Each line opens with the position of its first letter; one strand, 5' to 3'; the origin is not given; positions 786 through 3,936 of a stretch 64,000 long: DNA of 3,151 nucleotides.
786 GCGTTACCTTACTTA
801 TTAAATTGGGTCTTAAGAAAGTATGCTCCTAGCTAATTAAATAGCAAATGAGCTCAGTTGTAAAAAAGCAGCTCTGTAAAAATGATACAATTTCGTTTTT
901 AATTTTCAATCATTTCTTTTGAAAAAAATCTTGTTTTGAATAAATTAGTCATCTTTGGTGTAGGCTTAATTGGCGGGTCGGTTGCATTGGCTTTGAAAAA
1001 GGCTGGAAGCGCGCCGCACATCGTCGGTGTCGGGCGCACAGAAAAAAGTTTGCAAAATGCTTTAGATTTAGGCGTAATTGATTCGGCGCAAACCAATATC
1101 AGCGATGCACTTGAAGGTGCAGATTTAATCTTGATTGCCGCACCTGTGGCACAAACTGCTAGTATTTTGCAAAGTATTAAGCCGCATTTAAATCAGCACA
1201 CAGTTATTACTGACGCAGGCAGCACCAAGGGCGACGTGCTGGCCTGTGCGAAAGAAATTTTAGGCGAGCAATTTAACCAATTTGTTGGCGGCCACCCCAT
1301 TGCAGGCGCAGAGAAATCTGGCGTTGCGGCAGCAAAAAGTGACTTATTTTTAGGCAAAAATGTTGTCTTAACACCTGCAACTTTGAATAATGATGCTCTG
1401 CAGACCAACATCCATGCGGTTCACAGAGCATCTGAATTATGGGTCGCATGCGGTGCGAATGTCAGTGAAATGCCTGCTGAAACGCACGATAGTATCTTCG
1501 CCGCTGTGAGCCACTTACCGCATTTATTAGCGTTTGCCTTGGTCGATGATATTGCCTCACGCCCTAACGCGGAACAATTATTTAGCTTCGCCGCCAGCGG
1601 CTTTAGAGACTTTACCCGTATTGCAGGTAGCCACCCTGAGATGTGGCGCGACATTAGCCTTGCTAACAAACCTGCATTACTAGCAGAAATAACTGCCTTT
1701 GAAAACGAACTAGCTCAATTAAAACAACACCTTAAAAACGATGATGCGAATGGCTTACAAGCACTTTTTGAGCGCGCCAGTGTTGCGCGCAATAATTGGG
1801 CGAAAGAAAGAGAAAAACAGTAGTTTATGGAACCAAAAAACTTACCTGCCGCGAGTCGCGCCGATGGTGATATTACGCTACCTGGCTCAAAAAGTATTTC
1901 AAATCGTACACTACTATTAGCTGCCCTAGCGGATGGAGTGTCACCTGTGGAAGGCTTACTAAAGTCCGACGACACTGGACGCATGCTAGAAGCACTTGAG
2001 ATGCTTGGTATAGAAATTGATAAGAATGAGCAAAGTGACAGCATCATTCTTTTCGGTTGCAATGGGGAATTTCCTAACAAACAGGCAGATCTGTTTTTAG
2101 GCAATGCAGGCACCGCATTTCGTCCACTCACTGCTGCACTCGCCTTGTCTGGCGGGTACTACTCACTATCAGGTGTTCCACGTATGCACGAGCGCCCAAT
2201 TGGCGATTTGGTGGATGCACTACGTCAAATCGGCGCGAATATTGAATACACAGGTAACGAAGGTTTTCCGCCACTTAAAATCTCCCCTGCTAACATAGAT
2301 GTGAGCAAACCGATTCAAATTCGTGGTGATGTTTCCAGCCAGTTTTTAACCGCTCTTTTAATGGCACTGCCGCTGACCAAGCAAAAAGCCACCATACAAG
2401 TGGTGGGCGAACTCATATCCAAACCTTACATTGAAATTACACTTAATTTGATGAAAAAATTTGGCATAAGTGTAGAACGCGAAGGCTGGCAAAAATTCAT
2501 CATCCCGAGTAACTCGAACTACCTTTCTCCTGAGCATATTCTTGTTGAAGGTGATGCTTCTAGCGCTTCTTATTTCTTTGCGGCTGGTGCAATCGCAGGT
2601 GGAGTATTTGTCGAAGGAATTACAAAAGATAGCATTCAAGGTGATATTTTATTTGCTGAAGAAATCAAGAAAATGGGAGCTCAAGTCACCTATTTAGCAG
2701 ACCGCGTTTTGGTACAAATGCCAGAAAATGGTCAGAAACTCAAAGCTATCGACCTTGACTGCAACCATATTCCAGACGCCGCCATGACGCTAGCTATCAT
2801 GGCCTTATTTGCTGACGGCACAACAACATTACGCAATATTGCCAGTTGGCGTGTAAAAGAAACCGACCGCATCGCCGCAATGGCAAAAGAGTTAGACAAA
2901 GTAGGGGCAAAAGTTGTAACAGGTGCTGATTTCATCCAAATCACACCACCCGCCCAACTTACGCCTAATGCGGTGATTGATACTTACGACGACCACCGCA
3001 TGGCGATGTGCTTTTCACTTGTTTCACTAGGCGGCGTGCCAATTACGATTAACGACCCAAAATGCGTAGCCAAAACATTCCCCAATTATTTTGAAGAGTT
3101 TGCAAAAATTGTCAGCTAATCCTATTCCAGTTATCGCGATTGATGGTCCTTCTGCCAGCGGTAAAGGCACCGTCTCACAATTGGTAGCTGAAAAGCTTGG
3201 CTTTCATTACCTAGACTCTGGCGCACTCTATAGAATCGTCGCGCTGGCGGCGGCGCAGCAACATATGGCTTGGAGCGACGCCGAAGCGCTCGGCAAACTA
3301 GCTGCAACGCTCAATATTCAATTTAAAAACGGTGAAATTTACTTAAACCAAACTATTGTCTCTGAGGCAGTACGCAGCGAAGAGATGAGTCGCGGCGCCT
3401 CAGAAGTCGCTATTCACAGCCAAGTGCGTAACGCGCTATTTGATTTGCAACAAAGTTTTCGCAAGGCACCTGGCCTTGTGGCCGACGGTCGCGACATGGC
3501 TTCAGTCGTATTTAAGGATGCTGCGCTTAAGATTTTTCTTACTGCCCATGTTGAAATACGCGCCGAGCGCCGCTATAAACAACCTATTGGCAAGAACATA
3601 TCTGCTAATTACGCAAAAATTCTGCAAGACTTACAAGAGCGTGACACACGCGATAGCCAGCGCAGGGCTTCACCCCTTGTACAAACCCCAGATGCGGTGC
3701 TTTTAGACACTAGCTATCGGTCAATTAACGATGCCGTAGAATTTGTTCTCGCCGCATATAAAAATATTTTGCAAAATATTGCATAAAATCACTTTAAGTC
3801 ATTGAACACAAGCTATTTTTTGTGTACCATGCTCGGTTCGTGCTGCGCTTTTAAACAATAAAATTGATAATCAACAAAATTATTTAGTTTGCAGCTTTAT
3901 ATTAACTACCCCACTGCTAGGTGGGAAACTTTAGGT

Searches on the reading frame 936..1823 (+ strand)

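Call 77: search_protein_families(library=ncbifam, proteins=[window:936-1823:+], max_evalue=1e-10)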
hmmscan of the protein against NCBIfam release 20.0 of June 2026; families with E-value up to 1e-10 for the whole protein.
window:936-1823:+ (295 aa): 17 families
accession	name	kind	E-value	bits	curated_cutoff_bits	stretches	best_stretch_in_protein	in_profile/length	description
NF011381.1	PRK14806.1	equivalog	2.8e-98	330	902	1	2-290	4-286/733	bifunctional prephenate dehydrogenase/3-phosphoshikimate 1-carboxyvinyltransferase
NF005694.0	PRK07502.1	equivalog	1.4e-75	254.4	409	1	2-286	7-286/310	prephenate/arogenate dehydrogenase family protein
NF005107.0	PRK06545.1-5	equivalog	5.2e-75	252.7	414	1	2-291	3-287/367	prephenate dehydrogenase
NF006307.0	PRK08507.1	equivalog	5.8e-66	222.5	295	1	3-282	2-269/275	prephenate dehydrogenase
NF005105.0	PRK06545.1-3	equivalog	2.2e-60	204.4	524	1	3-287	4-284/367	prephenate dehydrogenase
NF005650.0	PRK07417.1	equivalog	8.3e-57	192.6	290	1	3-289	3-279/281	prephenate/arogenate dehydrogenase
NF005106.0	PRK06545.1-4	equivalog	1.8e-55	188.7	569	1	1-288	1-283/363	prephenate dehydrogenase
NF005104.0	PRK06545.1-1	equivalog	1.6e-46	159.1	713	1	2-286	3-281/366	prephenate dehydrogenase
NF005111.0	PRK06545.2-3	equivalog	4.8e-46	157.4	344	1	4-277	16-276/371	prephenate dehydrogenase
NF005112.0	PRK06545.2-4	subfamily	4.6e-44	150.9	294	1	1-279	2-264/356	prephenate dehydrogenase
NF005108.0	PRK06545.1-6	equivalog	2.6e-43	148.3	327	1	3-292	12-288/321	prephenate dehydrogenase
NF005109.0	PRK06545.2-1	equivalog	4.8e-40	137.8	397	1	4-267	4-250/361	prephenate dehydrogenase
NF005110.0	PRK06545.2-2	equivalog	1.8e-32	113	385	1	4-268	73-325/423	prephenate dehydrogenase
NF005113.0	PRK06545.2-5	equivalog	5.2e-20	71.7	497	0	174-280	186-291/378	prephenate dehydrogenase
NF006409.0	PRK08655.1-3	equivalog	1.7e-18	67.2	310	1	5-275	5-257/290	prephenate dehydrogenase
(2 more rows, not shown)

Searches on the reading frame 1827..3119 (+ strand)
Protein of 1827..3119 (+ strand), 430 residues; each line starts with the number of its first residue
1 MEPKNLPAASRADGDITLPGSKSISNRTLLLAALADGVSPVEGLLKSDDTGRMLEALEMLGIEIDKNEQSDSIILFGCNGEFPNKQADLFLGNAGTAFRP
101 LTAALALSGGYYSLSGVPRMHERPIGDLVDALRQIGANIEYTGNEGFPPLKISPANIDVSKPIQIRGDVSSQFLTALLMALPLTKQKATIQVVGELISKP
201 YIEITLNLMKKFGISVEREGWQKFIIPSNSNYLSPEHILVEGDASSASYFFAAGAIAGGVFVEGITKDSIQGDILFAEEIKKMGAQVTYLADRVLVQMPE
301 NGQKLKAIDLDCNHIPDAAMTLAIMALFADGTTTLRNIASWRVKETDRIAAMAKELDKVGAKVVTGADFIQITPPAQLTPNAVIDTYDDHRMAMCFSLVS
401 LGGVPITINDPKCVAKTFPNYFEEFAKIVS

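Call 77: search_protein_families(library=ncbifam, proteins=[window:1827-3119:+], max_evalue=1e-10)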
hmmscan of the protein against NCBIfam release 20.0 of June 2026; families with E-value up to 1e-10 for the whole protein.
window:1827-3119:+ (430 aa): 5 families
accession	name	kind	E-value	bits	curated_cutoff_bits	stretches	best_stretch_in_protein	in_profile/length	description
NF008816.0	PRK11860.1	equivalog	2.9e-210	699.8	943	1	4-429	7-436/662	bifunctional 3-phosphoshikimate 1-carboxyvinyltransferase/cytidylate kinase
TIGR01356.1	aroA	equivalog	2.2e-135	451.7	287.25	1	14-429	1-413/415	3-phosphoshikimate 1-carboxyvinyltransferase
NF011381.1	PRK14806.1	equivalog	9.3e-54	182.8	902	1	9-423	309-721/733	bifunctional prephenate dehydrogenase/3-phosphoshikimate 1-carboxyvinyltransferase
NF006873.0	PRK09369.1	subfamily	6.1e-16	58.1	297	1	11-316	11-301/419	UDP-N-acetylglucosamine 1-carboxyvinyltransferase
TIGR01072.1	murA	equivalog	5.5e-12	45.2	392.7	1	9-395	9-376/416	UDP-N-acetylglucosamine 1-carboxyvinyltransferase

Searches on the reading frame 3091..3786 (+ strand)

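Call 77: search_protein_families(library=ncbifam, proteins=[window:3091-3786:+], max_evalue=1e-10)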
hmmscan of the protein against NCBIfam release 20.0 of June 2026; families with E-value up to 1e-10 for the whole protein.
window:3091-3786:+ (231 aa): 4 families
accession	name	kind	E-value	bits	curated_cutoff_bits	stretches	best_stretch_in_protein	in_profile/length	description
NF008816.0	PRK11860.1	equivalog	6.2e-88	295.5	943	1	4-225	435-656/662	bifunctional 3-phosphoshikimate 1-carboxyvinyltransferase/cytidylate kinase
TIGR00017.1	cmk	equivalog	2.4e-71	239.8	135.55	1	13-222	3-216/217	(d)CMP kinase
NF010004.0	PRK13477.1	equivalog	9.8e-59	199.1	524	1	13-228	286-508/514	bifunctional pantoate--beta-alanine ligase/(d)CMP kinase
NF007071.0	PRK09518.1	equivalog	6.6e-41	140.6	953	1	14-221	6-223/706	bifunctional cytidylate kinase/GTPase Der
